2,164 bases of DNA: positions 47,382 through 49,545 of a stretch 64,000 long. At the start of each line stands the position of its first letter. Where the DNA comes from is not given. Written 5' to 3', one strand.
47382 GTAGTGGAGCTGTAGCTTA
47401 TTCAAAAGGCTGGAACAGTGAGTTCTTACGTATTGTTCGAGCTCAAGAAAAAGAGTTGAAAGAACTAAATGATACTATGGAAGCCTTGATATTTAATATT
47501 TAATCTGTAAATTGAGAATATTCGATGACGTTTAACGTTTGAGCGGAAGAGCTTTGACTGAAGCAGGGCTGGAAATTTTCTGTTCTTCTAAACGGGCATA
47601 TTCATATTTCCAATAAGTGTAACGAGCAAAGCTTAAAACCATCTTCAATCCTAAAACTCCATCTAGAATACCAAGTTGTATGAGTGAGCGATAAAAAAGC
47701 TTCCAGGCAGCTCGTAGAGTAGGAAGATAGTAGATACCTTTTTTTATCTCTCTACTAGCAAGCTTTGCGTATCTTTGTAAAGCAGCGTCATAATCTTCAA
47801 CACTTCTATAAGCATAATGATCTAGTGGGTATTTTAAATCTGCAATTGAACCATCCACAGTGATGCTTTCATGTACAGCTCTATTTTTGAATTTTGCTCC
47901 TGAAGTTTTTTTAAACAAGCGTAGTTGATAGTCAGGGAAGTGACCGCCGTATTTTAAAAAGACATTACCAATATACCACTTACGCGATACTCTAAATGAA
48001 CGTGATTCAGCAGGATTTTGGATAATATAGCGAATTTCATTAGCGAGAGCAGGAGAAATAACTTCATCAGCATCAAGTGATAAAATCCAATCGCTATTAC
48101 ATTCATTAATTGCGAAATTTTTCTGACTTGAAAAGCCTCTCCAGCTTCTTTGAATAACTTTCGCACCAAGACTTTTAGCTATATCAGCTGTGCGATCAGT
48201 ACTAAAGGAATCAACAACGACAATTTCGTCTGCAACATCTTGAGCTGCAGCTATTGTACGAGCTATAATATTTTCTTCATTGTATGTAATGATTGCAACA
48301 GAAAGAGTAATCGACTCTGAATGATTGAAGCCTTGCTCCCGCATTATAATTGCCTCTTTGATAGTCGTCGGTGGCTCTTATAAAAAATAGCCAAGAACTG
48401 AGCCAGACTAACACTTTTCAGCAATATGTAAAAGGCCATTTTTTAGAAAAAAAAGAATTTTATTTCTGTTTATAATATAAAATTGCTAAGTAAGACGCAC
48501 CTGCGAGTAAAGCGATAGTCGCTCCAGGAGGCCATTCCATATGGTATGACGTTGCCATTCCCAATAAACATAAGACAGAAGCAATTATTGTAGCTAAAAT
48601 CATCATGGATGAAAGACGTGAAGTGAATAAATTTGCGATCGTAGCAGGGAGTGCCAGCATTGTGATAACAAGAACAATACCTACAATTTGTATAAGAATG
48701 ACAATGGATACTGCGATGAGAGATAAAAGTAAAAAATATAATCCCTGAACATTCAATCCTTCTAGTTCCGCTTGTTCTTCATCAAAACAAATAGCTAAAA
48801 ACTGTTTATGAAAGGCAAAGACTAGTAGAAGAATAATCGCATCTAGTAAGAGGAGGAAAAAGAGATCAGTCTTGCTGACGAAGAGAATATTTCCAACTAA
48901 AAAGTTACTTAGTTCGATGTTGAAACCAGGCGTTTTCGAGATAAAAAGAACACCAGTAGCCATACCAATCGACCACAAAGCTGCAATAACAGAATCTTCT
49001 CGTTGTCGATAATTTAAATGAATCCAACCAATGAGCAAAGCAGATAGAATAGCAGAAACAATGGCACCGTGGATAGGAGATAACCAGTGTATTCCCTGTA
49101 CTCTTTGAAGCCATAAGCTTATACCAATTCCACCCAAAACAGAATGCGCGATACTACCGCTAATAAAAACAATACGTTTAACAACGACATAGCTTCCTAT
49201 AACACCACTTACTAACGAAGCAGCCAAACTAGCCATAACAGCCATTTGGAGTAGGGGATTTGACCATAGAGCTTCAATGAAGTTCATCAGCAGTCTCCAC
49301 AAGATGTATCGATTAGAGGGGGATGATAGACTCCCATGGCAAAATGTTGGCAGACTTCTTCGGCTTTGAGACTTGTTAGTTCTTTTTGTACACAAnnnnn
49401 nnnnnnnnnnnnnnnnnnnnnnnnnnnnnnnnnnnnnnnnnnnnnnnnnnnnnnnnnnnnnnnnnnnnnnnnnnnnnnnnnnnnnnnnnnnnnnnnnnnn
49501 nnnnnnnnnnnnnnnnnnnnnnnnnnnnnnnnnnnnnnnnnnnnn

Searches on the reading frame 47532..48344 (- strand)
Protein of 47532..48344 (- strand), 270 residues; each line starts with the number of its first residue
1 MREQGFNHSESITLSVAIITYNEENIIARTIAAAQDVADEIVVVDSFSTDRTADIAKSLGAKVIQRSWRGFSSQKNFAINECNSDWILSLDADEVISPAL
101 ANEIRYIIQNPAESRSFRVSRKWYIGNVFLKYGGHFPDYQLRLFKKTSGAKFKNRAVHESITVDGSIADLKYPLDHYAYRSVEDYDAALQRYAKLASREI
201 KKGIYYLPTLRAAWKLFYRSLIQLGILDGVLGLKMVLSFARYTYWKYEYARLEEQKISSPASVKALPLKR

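Call 4: search_protein_families(library=pfam, proteins=[window:47532-48344:-], max_evalue=0.01)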
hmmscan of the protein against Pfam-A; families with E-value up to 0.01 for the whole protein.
window:47532-48344:- (270 aa): 4 families
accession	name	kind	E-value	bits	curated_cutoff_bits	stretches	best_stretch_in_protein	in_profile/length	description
PF00535.33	Glycos_transf_2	-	7.3e-23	81.8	23.3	1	15-112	1-108/168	Glycosyl transferase family 2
PF13704.12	Glyco_tranf_2_4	-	2.7e-07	31.4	27.5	1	22-96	2-84/98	Glycosyl transferase family 2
PF13641.12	Glyco_tranf_2_3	-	1.2e-05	25.9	27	1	14-100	3-103/230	Glycosyltransferase like family 2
PF10111.15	Glyco_tranf_2_2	-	0.005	16.8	27.3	1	23-109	16-107/276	Glycosyltransferase like family 2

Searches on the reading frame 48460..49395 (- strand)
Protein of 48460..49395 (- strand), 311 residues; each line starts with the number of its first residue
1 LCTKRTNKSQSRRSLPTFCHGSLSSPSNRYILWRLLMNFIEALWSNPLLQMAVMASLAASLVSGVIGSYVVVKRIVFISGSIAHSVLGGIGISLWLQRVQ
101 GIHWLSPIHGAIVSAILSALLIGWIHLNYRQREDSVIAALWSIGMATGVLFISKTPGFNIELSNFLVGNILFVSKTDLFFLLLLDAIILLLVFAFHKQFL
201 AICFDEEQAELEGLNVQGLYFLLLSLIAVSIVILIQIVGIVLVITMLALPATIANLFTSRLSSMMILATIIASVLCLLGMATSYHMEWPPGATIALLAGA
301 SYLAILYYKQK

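Call 4: search_protein_families(library=pfam, proteins=[window:48460-49395:-], max_evalue=0.01)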
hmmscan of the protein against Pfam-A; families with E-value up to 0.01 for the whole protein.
window:48460-49395:- (311 aa): 3 families
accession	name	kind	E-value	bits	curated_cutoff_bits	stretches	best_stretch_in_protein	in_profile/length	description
PF00950.22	ABC-3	-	3.2e-69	233.8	20.1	1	47-307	3-256/258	ABC 3 transport family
PF01032.23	FecCD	-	0.00053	19.6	26.5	1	86-306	84-308/311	FecCD transport family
PF10066.14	DUF2304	-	0.0039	17.9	25.5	1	112-193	4-81/106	Uncharacterized conserved protein (DUF2304)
